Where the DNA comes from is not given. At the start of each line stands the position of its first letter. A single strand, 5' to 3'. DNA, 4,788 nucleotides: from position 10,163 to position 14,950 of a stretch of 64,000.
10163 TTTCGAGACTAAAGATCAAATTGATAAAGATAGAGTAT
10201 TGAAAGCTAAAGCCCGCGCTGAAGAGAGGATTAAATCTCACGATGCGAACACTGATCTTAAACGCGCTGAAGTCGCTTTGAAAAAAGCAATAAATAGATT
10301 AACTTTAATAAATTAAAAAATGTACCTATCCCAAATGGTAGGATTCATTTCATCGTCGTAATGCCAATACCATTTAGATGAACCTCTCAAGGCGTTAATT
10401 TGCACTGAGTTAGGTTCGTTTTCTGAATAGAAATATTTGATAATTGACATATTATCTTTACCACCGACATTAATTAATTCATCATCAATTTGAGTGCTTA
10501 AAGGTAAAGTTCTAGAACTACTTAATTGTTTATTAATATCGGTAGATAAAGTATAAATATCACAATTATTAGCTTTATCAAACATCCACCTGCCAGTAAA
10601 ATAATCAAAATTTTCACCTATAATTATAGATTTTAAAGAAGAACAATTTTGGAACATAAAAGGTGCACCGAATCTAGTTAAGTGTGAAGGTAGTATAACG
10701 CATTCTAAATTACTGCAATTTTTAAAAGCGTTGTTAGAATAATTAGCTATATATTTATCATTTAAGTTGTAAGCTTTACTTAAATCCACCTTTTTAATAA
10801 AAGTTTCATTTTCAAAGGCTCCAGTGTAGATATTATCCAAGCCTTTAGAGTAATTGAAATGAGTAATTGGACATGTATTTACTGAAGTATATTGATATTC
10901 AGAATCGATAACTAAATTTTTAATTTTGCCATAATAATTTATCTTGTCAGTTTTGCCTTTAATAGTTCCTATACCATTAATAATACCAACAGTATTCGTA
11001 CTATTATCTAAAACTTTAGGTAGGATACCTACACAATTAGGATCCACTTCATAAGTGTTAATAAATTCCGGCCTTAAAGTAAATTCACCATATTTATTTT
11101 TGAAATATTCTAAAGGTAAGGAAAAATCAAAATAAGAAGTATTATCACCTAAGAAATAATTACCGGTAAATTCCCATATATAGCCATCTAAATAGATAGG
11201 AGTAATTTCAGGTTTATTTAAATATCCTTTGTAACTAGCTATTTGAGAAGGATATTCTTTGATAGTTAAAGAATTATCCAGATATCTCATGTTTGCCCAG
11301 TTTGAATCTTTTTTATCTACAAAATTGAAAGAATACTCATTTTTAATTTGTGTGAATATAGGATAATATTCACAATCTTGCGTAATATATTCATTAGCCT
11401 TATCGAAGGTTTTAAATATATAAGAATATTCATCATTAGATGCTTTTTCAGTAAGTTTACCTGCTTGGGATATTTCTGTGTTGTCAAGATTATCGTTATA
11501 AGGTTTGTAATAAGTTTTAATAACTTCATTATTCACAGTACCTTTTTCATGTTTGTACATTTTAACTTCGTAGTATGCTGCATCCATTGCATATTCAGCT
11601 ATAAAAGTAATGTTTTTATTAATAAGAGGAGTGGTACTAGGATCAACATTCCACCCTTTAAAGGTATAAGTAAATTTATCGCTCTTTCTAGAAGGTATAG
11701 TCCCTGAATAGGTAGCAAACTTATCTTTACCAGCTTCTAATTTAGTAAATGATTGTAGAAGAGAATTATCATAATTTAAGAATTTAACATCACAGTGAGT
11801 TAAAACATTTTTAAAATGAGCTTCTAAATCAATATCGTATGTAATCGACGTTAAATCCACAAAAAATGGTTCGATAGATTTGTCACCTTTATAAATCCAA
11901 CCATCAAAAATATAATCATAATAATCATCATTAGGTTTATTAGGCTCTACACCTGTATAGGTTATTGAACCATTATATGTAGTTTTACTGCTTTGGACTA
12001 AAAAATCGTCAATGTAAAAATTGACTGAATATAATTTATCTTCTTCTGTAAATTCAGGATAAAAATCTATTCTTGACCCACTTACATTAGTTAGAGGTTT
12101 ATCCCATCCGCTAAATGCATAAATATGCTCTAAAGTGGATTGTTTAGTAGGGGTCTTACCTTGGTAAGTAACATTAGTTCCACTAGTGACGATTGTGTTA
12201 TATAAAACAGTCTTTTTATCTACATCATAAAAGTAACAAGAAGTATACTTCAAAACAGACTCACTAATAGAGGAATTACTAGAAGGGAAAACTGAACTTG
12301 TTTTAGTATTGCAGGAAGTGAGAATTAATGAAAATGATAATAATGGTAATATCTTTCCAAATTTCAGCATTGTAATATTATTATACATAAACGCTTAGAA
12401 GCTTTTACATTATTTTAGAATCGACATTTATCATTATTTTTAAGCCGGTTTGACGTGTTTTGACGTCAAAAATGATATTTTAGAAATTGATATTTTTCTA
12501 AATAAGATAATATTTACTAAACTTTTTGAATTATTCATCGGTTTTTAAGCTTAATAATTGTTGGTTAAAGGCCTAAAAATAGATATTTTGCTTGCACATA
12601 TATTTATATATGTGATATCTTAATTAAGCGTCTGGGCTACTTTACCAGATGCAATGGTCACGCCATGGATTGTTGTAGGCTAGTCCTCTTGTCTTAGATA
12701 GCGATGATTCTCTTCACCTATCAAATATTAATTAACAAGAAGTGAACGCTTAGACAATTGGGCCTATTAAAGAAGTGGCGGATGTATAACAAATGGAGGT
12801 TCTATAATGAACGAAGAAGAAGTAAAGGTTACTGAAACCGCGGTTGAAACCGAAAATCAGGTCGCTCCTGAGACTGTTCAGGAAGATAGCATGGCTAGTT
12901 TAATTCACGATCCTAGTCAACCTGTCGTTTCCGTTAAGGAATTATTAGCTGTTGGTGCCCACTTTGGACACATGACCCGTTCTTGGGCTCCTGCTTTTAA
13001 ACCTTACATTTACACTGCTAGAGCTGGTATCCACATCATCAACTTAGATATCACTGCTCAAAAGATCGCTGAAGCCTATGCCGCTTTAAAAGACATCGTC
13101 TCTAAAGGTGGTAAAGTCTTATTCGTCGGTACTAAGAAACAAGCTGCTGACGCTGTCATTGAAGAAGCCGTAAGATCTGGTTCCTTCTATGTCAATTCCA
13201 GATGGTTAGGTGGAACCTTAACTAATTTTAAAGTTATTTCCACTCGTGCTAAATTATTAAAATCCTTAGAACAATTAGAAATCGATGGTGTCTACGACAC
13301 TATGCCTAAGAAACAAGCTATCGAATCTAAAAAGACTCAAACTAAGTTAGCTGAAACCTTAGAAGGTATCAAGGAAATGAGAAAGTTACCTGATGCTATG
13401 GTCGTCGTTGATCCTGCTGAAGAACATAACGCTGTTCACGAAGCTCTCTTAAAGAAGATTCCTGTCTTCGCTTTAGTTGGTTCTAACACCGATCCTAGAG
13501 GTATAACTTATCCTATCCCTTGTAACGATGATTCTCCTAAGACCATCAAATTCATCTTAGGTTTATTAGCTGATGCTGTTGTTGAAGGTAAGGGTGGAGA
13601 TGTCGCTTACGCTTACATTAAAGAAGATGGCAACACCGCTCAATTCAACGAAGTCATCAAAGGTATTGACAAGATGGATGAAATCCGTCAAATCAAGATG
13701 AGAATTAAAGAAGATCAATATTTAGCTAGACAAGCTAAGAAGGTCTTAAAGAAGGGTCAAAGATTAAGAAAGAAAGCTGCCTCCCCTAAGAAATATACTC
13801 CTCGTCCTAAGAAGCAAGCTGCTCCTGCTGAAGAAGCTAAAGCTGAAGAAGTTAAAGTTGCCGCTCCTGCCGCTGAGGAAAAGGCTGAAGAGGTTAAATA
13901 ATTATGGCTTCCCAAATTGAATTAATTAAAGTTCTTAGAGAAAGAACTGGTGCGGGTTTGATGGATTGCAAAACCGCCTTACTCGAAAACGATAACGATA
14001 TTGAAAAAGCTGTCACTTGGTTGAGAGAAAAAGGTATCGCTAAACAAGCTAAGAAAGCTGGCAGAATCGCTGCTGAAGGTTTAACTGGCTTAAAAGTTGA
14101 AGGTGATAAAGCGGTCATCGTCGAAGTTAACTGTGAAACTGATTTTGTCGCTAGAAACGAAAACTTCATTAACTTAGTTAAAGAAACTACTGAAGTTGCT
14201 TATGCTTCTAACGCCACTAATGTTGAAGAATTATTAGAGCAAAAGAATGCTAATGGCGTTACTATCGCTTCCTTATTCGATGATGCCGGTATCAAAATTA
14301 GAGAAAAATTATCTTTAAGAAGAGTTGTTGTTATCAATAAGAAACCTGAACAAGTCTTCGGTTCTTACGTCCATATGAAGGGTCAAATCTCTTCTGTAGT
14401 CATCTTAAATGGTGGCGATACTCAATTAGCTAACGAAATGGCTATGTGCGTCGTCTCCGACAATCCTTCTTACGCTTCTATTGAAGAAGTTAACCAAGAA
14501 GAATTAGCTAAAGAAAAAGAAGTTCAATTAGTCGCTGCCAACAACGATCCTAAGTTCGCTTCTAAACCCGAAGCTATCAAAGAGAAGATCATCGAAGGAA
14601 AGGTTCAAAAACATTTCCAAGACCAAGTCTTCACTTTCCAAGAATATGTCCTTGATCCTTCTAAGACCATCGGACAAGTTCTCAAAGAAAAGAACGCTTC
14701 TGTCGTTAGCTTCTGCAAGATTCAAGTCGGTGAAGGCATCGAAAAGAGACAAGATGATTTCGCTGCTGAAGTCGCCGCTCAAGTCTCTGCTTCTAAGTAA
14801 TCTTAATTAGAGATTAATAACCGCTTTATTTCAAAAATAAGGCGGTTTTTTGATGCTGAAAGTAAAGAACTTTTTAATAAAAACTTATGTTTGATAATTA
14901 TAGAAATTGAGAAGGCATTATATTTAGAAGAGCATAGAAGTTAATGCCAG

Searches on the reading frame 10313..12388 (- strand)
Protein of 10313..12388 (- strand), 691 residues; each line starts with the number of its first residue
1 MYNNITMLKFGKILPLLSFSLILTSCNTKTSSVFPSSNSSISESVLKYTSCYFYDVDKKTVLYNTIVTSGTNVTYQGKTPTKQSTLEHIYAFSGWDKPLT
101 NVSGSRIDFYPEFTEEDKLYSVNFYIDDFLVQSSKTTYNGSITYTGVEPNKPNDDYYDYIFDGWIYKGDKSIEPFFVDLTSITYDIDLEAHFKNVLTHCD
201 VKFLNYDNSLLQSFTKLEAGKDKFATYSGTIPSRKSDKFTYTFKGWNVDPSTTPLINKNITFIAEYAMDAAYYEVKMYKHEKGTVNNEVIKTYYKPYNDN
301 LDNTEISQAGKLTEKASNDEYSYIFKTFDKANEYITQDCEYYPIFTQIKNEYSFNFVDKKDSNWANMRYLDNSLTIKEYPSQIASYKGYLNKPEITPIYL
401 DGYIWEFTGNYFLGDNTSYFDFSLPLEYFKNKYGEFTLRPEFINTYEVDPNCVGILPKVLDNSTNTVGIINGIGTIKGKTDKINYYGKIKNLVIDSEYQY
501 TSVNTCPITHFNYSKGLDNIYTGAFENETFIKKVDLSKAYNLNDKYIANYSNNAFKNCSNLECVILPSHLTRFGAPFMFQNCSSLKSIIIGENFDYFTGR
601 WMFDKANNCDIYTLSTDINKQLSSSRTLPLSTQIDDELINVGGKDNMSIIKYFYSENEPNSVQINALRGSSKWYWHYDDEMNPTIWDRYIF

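Call 79: search_protein_families(library=pfam, proteins=[window:10313-12388:-], max_evalue=0.00001)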
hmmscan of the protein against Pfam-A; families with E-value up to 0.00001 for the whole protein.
window:10313-12388:- (691 aa): 1 family
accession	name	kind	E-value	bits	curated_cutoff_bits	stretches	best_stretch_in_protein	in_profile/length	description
PF13306.12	LRR_5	-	5e-09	36.6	27.7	1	505-606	10-101/127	BspA type Leucine rich repeat region (6 copies)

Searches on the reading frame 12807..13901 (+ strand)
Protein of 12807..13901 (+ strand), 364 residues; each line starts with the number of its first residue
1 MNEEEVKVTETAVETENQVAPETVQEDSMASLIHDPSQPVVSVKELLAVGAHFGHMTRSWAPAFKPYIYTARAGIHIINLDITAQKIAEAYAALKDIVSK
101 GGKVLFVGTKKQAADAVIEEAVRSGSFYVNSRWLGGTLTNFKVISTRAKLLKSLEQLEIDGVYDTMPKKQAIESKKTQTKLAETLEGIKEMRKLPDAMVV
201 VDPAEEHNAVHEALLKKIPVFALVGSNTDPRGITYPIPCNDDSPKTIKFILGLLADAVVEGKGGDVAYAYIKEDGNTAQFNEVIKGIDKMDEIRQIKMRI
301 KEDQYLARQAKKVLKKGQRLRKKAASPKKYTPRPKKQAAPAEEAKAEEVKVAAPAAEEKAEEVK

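Call 79: search_protein_families(library=pfam, proteins=[window:12807-13901:+], max_evalue=0.00001)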
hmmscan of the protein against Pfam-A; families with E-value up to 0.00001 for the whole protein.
window:12807-13901:+ (364 aa): 1 family
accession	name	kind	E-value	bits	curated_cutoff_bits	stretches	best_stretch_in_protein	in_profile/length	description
PF00318.25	Ribosomal_S2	-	1.2e-84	283.4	26.1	1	46-261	1-216/216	Ribosomal protein S2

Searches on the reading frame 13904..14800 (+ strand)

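Call 79: search_protein_families(library=pfam, proteins=[window:13904-14800:+], max_evalue=0.00001)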
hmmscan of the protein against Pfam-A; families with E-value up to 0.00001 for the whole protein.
window:13904-14800:+ (298 aa): 2 families
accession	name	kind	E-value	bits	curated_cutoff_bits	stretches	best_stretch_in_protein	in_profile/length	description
PF00889.24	EF_TS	-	5.2e-57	193.2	27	1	70-277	1-204/204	Elongation factor TS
PF25025.1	EF-Ts_N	-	2.3e-08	34.3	33.2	1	6-43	15-53/60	Elongation factor Ts, mitochondrial, N-terminal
